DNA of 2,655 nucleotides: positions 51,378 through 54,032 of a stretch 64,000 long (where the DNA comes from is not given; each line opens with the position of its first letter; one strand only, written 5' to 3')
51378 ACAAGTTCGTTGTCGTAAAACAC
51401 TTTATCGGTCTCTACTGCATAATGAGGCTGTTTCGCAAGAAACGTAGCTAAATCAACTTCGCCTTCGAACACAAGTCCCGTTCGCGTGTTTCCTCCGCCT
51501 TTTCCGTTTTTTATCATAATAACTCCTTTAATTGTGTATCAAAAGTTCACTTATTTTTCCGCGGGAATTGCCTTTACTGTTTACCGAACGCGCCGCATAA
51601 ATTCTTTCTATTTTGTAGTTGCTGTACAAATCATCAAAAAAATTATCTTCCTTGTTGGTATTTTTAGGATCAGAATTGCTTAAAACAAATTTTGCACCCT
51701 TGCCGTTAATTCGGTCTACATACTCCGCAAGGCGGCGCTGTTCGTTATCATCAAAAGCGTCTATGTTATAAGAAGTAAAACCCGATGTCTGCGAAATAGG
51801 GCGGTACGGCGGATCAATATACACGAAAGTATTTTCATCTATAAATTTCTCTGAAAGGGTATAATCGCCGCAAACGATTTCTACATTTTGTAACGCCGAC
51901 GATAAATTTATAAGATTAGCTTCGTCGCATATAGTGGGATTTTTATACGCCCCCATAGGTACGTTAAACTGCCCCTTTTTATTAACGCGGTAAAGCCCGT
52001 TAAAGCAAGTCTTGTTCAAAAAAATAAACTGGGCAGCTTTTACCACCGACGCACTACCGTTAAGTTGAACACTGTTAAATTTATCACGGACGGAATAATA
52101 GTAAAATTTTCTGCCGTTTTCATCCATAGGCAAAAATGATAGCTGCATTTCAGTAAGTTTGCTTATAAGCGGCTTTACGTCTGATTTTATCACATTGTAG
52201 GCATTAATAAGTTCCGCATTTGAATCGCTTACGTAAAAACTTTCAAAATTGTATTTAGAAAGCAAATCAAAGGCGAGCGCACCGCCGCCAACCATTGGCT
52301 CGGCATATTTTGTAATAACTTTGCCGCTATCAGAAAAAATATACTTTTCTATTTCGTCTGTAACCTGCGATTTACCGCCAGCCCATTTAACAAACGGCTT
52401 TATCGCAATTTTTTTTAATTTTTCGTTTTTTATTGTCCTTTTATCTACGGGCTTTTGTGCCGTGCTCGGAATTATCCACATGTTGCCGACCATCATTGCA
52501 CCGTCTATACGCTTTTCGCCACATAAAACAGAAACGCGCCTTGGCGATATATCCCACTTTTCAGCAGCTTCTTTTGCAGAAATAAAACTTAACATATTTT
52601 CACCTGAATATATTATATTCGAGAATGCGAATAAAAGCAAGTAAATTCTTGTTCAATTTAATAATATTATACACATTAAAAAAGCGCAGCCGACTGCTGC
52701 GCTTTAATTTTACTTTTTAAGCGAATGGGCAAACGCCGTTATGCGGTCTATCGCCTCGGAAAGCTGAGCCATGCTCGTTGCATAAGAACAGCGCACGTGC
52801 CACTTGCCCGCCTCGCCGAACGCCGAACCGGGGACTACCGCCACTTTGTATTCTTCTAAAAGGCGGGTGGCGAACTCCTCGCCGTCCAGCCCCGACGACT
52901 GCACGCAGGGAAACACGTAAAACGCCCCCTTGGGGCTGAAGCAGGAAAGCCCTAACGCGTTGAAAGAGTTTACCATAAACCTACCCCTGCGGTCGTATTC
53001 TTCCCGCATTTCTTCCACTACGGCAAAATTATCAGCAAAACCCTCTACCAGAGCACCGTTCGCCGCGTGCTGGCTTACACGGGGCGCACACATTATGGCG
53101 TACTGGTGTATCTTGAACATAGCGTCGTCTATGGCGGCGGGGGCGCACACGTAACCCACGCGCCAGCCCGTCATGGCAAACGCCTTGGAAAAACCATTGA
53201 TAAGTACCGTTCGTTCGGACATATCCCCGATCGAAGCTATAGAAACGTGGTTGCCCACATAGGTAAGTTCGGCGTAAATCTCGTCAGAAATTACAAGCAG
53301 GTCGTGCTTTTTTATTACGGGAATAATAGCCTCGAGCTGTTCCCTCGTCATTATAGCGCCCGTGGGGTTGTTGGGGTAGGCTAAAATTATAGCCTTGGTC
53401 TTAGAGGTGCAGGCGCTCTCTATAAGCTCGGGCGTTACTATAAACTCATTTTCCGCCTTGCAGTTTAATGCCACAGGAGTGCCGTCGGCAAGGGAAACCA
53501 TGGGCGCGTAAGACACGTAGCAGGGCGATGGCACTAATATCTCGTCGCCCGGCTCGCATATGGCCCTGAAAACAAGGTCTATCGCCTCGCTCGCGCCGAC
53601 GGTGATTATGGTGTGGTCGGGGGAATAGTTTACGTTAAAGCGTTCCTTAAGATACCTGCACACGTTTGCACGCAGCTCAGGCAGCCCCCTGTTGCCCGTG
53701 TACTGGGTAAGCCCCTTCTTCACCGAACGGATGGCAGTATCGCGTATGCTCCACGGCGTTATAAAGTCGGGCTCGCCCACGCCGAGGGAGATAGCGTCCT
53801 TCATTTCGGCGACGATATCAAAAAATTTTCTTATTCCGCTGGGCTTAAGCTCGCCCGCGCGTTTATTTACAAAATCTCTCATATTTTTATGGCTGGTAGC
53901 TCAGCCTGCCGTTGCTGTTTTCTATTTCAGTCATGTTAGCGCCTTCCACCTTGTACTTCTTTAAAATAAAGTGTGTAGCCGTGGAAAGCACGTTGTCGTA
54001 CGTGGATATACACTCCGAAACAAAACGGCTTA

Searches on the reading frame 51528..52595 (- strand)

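Call 64: search_protein_families(library=pfam, proteins=[window:51528-52595:-], max_evalue=0.00001)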
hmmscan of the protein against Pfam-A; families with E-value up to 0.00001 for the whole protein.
window:51528-52595:- (355 aa): 1 family
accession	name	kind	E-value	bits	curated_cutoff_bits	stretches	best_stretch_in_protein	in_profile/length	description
PF02086.21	MethyltransfD12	-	3.8e-59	200.9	22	1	71-336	1-251/253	D12 class N6 adenine-specific DNA methyltransferase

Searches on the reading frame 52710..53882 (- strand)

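Call 64: search_protein_families(library=pfam, proteins=[window:52710-53882:-], max_evalue=0.00001)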
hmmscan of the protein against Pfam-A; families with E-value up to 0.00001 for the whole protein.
window:52710-53882:- (390 aa): 2 families
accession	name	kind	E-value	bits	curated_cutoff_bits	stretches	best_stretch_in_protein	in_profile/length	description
PF00155.27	Aminotran_1_2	-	2e-71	241.5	19.7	1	29-381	2-361/361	Aminotransferase class I and II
PF01041.23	DegT_DnrJ_EryC1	-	2.7e-10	40.4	19.8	1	87-202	38-147/360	DegT/DnrJ/EryC1/StrS aminotransferase family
